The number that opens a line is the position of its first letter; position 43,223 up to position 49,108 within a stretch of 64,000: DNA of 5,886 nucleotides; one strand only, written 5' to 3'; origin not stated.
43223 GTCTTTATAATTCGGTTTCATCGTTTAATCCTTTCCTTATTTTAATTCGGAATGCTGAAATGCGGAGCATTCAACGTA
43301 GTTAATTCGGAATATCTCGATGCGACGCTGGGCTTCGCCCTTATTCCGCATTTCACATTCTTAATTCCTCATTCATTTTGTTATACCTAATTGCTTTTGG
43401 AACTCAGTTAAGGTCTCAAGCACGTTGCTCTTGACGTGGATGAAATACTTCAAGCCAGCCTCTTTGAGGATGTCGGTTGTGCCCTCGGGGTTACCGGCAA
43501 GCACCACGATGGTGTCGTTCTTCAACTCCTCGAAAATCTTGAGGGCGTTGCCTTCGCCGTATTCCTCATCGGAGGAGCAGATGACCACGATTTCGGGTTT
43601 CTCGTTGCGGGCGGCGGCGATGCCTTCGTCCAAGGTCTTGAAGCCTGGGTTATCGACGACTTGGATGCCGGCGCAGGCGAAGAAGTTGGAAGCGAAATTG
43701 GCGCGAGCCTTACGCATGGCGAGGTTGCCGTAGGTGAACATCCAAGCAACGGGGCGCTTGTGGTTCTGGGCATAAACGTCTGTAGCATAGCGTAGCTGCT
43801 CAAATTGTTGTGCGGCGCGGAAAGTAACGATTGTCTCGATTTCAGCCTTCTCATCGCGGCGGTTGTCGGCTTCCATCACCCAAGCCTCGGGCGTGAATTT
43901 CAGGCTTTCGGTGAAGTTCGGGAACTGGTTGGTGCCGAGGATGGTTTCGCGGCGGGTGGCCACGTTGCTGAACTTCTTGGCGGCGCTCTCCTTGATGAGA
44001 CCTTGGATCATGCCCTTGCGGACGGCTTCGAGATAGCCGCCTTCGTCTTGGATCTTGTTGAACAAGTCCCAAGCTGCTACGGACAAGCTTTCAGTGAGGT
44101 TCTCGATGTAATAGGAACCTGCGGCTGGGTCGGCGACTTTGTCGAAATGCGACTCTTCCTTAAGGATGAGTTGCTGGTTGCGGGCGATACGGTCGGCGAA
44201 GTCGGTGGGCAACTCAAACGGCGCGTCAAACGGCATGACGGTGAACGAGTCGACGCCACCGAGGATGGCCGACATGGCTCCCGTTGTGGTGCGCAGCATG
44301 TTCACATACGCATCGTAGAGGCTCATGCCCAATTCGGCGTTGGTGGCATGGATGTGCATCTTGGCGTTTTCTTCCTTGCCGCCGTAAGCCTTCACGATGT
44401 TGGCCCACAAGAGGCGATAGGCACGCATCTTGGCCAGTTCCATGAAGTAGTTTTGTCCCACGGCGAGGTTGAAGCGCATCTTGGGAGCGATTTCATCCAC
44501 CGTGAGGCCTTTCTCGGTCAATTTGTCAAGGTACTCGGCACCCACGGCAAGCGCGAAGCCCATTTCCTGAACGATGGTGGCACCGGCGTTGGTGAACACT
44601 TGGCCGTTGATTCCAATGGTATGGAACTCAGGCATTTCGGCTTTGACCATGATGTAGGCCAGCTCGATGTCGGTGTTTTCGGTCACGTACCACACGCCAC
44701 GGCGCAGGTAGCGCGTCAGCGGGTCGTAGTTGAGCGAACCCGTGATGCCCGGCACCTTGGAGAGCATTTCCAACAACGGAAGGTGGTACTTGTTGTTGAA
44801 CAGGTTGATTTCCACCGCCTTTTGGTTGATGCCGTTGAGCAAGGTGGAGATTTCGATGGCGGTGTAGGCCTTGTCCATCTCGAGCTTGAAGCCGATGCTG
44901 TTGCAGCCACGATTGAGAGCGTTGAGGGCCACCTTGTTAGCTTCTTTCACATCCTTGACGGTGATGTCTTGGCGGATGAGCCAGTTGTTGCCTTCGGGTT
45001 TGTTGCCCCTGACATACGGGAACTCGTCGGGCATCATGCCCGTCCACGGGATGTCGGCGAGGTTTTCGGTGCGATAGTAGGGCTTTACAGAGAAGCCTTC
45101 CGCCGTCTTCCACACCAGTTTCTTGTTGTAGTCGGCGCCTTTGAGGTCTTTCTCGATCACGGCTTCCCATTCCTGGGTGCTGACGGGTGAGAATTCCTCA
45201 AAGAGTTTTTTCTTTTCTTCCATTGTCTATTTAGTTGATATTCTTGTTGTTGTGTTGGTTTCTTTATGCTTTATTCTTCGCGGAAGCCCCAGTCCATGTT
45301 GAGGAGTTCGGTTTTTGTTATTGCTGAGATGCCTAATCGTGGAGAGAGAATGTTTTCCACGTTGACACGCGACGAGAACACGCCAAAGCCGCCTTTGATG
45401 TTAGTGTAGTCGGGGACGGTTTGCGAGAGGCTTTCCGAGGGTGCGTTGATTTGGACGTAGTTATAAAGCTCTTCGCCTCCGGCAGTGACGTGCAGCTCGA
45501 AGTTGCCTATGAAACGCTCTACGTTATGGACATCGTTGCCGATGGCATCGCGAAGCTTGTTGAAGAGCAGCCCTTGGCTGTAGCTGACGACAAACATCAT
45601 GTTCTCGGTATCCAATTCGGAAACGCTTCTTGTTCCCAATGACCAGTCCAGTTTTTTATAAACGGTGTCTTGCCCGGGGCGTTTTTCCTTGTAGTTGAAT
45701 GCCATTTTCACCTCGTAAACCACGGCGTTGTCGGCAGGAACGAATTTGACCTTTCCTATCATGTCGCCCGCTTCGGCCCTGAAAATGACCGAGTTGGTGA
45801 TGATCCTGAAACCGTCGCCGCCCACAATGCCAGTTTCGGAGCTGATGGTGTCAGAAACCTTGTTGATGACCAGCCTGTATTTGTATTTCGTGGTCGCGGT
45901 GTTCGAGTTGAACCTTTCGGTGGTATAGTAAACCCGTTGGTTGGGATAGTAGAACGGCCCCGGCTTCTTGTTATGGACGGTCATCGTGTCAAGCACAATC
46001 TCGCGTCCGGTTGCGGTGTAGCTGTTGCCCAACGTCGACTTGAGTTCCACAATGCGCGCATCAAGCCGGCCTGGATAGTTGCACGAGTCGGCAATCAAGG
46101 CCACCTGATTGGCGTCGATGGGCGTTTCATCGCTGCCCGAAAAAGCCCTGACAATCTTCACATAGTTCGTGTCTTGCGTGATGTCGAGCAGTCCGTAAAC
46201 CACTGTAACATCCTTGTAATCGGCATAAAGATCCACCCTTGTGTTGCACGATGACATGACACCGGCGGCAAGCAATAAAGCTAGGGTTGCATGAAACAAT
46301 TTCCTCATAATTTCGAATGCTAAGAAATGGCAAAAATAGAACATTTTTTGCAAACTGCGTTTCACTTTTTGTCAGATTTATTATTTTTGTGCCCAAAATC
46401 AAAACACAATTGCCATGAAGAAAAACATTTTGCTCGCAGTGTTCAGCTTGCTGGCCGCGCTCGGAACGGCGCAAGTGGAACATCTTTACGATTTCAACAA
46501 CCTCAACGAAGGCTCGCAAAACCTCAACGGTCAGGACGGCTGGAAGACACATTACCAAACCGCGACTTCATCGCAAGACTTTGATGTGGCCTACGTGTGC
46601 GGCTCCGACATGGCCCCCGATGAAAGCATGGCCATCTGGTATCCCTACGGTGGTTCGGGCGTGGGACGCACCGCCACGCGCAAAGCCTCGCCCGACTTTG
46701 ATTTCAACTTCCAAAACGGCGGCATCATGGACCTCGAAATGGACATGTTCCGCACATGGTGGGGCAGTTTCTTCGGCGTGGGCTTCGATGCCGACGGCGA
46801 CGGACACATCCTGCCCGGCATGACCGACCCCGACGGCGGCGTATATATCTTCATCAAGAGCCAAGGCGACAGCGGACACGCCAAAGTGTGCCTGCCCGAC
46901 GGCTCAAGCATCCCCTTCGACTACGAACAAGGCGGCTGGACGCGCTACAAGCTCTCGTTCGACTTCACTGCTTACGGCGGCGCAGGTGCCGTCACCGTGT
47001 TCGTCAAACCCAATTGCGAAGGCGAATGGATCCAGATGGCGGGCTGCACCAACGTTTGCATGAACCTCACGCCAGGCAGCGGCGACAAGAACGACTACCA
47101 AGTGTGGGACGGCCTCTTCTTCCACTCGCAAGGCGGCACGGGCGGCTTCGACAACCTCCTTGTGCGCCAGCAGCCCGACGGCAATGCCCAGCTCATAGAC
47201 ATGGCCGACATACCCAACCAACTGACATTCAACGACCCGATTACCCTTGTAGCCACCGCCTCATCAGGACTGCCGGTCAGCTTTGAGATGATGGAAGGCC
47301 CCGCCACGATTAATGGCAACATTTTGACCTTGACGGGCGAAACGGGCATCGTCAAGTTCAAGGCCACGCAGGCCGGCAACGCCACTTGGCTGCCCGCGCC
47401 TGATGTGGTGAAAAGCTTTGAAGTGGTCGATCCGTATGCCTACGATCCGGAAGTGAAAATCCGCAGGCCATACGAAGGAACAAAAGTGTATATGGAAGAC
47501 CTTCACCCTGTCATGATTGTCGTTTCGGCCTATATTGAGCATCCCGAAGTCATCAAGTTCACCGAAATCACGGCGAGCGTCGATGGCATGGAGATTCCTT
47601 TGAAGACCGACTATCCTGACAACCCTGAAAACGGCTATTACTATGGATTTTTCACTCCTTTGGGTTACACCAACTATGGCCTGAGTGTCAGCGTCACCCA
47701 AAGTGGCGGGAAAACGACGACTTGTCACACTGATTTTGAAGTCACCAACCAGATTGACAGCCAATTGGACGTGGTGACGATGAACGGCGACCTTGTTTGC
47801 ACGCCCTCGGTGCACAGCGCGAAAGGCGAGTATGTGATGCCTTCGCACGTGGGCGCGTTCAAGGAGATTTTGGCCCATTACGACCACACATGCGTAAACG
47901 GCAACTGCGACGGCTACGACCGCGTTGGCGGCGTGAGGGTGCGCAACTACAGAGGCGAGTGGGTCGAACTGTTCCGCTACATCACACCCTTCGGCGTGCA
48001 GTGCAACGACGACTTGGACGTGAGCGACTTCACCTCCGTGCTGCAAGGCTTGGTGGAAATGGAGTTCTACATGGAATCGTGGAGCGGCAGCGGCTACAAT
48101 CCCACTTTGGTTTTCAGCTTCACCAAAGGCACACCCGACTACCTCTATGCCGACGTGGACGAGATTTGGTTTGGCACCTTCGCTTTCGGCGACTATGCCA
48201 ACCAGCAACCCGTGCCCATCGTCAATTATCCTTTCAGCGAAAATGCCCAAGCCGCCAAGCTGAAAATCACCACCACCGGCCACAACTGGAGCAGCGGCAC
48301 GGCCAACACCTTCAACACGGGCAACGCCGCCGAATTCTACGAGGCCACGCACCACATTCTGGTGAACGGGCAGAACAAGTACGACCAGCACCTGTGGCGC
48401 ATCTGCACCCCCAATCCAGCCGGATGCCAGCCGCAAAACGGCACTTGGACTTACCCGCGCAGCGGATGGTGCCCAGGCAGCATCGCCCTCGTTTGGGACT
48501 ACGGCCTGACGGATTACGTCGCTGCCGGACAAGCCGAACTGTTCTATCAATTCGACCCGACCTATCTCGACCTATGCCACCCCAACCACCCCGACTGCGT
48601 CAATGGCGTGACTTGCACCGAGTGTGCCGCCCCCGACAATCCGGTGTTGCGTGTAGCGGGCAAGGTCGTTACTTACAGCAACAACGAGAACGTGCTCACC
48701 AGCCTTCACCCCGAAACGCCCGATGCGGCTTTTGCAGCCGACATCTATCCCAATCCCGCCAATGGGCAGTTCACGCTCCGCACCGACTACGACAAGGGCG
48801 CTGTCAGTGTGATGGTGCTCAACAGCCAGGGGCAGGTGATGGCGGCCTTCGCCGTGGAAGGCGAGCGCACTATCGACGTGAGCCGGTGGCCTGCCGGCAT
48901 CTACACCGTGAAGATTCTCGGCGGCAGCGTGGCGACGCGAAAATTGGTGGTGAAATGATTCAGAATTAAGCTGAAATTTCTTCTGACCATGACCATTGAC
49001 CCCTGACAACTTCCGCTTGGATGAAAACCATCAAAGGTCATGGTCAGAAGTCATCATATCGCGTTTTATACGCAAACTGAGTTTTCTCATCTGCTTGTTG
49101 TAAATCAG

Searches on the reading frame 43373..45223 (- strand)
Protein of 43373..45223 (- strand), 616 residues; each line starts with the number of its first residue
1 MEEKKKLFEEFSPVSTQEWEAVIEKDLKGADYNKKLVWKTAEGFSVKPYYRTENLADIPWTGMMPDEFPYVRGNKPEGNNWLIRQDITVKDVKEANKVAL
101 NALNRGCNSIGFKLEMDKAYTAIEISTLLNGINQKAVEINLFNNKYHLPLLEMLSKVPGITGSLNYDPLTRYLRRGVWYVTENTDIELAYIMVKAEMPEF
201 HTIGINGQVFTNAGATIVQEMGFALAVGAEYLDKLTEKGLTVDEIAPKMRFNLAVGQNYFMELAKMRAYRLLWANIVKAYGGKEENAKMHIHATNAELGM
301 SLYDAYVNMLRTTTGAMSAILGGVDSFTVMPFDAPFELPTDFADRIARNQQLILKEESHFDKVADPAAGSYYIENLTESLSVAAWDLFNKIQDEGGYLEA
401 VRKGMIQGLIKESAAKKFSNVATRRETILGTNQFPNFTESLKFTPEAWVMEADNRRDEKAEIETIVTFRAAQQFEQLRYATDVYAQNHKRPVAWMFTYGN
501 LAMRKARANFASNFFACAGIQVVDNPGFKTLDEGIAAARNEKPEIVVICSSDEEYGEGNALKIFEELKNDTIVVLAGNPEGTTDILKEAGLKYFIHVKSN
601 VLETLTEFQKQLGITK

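Call 83: search_protein_families(library=pfam, proteins=[window:43373-45223:-], max_evalue=0.00001)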
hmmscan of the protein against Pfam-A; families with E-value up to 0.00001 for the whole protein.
window:43373-45223:- (616 aa): 1 family
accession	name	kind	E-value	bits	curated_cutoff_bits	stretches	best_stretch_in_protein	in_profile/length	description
PF01642.28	MM_CoA_mutase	-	4.3e-136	454.9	22.1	1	39-523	1-504/512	Methylmalonyl-CoA mutase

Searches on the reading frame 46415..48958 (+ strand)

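Call 83: search_protein_families(library=pfam, proteins=[window:46415-48958:+], max_evalue=0.00001)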
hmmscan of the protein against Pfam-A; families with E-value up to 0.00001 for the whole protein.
window:46415-48958:+ (847 aa): 2 families
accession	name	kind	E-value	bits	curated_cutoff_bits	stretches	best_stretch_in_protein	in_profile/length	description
PF18962.6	Por_Secre_tail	-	2.7e-12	47.2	27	1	777-846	1-75/75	Secretion system C-terminal sorting domain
PF09113.15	N-glycanase_C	-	1.6e-11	44.6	25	1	602-704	12-112/140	Peptide-N-glycosidase F, C terminal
